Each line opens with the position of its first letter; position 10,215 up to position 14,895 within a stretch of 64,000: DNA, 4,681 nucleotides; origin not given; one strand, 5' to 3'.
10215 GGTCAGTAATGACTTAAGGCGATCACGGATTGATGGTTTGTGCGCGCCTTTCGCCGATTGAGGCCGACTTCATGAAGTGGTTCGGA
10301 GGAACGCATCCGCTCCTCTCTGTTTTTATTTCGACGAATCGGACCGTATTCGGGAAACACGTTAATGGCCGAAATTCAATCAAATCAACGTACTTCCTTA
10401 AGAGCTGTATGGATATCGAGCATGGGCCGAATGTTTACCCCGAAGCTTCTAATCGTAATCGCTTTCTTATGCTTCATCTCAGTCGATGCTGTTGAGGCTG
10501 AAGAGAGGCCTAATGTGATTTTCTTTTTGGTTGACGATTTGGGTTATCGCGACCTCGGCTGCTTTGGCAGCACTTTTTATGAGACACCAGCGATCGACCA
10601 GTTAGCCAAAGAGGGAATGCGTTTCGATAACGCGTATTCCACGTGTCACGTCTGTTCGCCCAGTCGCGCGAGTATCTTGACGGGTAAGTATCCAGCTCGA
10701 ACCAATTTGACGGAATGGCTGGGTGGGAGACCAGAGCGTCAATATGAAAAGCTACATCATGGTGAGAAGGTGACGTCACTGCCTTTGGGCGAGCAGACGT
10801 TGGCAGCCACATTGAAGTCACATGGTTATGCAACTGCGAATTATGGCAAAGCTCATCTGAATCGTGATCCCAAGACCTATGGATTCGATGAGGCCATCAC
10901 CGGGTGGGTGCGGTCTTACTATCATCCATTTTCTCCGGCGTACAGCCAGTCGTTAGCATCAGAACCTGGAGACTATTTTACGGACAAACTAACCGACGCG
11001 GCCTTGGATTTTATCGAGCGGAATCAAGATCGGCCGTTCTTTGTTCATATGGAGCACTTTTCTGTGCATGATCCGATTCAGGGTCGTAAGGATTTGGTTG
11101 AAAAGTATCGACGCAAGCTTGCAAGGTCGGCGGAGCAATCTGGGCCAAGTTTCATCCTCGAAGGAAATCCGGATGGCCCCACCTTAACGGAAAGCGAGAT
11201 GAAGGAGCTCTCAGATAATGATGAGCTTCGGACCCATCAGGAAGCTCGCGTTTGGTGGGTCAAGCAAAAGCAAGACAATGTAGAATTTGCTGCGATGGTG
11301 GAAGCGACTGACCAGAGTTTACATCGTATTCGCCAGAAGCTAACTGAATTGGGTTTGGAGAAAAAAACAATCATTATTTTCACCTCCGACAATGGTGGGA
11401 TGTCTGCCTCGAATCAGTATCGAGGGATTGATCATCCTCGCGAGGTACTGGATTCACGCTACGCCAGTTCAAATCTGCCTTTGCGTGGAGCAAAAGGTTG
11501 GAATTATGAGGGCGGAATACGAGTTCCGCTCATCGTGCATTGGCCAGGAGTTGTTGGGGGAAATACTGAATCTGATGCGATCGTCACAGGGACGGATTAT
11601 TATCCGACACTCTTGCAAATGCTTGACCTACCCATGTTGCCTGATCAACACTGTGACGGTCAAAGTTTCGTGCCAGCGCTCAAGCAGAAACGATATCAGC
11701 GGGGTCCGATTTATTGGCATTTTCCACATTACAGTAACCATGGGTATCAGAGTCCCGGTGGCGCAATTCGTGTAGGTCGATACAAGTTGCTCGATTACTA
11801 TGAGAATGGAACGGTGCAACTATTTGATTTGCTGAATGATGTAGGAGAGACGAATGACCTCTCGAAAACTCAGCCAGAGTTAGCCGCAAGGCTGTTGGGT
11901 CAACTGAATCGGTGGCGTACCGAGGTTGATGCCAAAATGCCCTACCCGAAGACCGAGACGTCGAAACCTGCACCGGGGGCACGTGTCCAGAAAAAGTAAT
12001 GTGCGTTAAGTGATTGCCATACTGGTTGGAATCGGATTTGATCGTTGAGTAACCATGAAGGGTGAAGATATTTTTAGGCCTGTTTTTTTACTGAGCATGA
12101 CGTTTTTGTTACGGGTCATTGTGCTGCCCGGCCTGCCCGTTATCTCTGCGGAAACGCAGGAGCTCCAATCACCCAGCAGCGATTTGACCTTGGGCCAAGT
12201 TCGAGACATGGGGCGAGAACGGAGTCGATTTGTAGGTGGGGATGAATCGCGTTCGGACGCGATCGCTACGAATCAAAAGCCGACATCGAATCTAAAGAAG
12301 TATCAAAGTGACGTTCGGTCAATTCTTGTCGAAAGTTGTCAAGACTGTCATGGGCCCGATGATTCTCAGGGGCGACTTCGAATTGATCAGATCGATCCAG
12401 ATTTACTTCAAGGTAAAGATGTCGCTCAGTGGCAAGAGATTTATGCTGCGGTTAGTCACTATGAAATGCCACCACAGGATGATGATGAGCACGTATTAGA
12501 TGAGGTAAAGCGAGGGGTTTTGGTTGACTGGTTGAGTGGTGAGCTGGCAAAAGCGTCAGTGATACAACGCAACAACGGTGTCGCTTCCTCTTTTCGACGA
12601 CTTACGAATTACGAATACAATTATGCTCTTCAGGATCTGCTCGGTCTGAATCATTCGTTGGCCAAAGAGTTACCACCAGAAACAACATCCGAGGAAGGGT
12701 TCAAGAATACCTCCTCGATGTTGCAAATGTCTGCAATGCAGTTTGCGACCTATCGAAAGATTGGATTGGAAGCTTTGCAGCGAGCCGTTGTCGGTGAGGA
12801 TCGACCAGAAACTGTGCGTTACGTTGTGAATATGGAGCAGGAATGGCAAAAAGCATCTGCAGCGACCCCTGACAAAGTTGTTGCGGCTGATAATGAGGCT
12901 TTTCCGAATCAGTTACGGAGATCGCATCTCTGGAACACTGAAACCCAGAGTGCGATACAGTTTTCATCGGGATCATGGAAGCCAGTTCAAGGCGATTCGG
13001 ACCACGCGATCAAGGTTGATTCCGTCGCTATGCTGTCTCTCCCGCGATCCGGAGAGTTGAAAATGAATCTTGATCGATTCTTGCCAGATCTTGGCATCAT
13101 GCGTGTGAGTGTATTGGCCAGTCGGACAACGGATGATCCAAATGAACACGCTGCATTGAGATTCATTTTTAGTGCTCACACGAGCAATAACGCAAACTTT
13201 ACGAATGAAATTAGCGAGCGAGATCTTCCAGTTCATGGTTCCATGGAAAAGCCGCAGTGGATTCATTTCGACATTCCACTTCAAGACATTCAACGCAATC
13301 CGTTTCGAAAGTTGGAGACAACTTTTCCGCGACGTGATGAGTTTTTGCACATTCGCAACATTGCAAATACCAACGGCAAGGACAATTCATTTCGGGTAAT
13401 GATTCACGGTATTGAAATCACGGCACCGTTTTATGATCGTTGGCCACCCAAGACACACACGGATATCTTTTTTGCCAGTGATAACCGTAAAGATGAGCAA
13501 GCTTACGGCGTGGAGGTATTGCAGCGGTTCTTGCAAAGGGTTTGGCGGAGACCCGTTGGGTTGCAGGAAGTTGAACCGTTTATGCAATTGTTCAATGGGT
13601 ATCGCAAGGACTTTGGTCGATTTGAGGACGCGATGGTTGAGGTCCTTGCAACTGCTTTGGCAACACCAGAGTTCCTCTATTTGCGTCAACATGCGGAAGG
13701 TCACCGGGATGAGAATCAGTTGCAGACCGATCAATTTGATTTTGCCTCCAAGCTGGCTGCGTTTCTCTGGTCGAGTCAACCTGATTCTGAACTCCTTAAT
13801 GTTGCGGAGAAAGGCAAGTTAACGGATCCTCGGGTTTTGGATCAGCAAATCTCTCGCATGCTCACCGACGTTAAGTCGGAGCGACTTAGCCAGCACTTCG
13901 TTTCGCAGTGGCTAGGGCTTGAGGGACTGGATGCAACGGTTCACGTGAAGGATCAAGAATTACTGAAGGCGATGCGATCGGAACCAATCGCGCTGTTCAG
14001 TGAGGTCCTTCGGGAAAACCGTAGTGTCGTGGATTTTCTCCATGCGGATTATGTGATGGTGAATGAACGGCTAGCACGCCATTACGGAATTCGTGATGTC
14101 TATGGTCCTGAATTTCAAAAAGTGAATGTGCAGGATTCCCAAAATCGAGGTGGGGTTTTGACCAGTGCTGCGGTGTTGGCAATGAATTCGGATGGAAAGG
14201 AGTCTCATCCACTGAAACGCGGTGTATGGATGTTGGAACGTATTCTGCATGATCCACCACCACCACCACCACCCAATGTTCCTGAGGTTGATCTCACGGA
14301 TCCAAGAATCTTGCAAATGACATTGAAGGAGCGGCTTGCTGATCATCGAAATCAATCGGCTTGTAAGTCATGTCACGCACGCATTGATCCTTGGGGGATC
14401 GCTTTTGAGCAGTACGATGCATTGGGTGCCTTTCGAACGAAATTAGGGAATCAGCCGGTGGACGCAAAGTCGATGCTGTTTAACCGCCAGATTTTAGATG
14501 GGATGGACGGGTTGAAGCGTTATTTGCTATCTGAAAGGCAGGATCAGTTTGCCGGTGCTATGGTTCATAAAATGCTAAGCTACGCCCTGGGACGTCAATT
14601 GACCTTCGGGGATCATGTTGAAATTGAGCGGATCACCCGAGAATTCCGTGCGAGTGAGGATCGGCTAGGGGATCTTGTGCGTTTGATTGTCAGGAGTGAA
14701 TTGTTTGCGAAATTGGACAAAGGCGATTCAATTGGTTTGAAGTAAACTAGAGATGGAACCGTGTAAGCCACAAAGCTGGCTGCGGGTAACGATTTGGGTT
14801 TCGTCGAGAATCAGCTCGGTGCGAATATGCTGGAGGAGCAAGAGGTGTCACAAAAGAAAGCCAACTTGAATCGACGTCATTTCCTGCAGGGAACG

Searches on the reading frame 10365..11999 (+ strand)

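Call 94: search_protein_families(library=pfam, proteins=[window:10365-11999:+], max_evalue=0.00001)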
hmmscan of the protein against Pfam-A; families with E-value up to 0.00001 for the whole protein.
window:10365-11999:+ (544 aa): 3 families
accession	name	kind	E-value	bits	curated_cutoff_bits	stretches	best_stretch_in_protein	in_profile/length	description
PF00884.28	Sulfatase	-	5.4e-54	184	25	1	49-421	1-300/301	Sulfatase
PF16347.10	SGSH_C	-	6e-19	69.1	29.3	1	377-515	8-149/154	N-sulphoglucosamine sulphohydrolase, C-terminal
PF01663.27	Phosphodiest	-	4.4e-10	40.1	23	1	52-353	2-228/342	Type I phosphodiesterase / nucleotide pyrophosphatase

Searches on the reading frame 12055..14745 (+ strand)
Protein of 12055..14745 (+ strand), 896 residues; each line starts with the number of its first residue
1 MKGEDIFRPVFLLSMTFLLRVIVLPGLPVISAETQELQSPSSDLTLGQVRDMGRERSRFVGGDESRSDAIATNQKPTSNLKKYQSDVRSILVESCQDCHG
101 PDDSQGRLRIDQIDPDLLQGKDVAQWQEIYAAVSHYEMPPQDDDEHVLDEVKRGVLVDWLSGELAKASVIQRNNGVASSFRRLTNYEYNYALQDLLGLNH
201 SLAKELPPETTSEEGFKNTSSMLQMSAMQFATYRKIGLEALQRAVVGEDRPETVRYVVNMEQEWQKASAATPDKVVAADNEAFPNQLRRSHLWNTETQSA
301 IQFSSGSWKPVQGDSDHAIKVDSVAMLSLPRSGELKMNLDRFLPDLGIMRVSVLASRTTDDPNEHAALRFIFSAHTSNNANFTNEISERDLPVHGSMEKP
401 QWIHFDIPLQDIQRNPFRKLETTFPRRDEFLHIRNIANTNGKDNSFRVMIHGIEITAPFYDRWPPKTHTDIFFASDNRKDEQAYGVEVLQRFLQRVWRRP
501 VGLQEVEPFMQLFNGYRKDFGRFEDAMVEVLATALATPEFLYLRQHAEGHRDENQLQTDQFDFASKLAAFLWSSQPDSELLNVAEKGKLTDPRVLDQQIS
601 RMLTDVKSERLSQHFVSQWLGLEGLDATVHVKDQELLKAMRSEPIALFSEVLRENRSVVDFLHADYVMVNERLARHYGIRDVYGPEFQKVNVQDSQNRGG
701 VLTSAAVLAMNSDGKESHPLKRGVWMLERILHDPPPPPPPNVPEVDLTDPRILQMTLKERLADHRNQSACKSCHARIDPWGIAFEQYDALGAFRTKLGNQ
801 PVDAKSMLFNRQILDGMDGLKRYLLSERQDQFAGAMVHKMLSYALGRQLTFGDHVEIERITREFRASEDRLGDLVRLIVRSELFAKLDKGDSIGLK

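Call 94: search_protein_families(library=pfam, proteins=[window:12055-14745:+], max_evalue=0.00001)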
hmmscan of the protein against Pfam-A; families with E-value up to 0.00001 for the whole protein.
window:12055-14745:+ (896 aa): 6 families
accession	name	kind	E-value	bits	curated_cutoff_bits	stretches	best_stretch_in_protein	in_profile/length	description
PF07631.16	PSD4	-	7.1e-34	117.5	23.3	1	560-679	3-128/128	Protein of unknown function (DUF1592)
PF07627.16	PSCyt3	-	1.2e-31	109.4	27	1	698-796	1-97/98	Protein of unknown function (DUF1588)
PF07624.16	PSD2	-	5.2e-20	71.4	25.8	1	815-884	6-74/74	Protein of unknown function (DUF1585)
PF07626.16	PSD3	-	3.4e-16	59.9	23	1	181-245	1-64/65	Protein of unknown function (DUF1587)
PF07637.16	PSD5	-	3.5e-14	53.3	34.2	1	487-543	4-60/62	Protein of unknown function (DUF1595)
PF07635.16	PSCyt1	-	4e-06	27.8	22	1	95-142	1-59/59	Planctomycete cytochrome C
